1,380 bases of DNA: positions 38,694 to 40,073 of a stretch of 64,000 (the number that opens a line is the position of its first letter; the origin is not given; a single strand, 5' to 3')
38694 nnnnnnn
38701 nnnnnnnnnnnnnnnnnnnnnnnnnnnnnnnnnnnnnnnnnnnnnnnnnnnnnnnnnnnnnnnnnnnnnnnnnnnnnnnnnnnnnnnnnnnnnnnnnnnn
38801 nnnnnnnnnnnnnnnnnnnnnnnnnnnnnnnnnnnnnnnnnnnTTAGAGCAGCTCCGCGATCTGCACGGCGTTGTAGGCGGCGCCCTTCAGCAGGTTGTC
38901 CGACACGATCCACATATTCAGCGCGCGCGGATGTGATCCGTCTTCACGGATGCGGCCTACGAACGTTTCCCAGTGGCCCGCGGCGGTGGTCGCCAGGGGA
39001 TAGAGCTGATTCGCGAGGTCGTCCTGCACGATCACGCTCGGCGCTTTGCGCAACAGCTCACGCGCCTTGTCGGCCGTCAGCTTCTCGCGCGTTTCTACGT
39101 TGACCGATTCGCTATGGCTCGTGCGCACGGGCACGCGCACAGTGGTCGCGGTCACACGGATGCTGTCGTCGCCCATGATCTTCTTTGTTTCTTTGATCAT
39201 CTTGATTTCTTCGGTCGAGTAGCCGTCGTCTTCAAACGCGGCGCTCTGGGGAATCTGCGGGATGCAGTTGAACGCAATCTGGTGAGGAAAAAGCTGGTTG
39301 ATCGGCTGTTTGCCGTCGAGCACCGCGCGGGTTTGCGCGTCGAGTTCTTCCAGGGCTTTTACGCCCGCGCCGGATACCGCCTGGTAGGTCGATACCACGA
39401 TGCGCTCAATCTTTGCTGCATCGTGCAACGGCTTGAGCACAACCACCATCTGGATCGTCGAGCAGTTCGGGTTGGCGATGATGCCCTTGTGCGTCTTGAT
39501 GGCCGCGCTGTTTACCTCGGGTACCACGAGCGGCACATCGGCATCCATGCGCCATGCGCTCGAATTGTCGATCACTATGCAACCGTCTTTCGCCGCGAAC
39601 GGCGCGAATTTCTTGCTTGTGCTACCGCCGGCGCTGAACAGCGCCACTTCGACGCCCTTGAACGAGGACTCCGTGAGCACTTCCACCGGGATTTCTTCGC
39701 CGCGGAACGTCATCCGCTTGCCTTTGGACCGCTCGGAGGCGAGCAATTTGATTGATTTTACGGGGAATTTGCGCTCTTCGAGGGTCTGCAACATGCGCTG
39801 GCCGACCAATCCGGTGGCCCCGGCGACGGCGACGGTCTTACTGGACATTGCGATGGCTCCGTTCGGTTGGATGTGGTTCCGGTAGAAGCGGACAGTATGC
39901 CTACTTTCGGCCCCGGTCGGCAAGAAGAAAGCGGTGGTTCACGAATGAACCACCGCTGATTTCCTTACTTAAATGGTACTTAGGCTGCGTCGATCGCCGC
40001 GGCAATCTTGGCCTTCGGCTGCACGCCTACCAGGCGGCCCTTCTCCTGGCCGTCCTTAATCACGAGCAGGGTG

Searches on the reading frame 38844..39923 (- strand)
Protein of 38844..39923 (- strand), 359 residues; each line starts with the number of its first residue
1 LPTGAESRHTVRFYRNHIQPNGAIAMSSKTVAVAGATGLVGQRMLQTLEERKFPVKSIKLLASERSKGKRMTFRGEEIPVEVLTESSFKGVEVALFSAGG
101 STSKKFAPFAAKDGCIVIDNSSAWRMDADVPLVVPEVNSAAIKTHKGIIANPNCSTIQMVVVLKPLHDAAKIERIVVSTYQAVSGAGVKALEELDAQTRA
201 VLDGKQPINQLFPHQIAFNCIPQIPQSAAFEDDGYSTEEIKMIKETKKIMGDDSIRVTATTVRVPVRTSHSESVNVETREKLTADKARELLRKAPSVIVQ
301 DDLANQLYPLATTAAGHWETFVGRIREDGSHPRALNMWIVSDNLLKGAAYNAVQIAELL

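Call 60: search_protein_families(library=pfam, proteins=[window:38844-39923:-], max_evalue=0.00001)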
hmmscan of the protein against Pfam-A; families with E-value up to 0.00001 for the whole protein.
window:38844-39923:- (359 aa): 2 families
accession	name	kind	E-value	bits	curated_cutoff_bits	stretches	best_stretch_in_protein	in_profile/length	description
PF02774.23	Semialdhyde_dhC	-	1.5e-50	172.3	26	1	163-346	1-184/184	Semialdehyde dehydrogenase, dimerisation domain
PF01118.30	Semialdhyde_dh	-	3e-36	124.9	26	1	30-144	1-120/121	Semialdehyde dehydrogenase, NAD binding domain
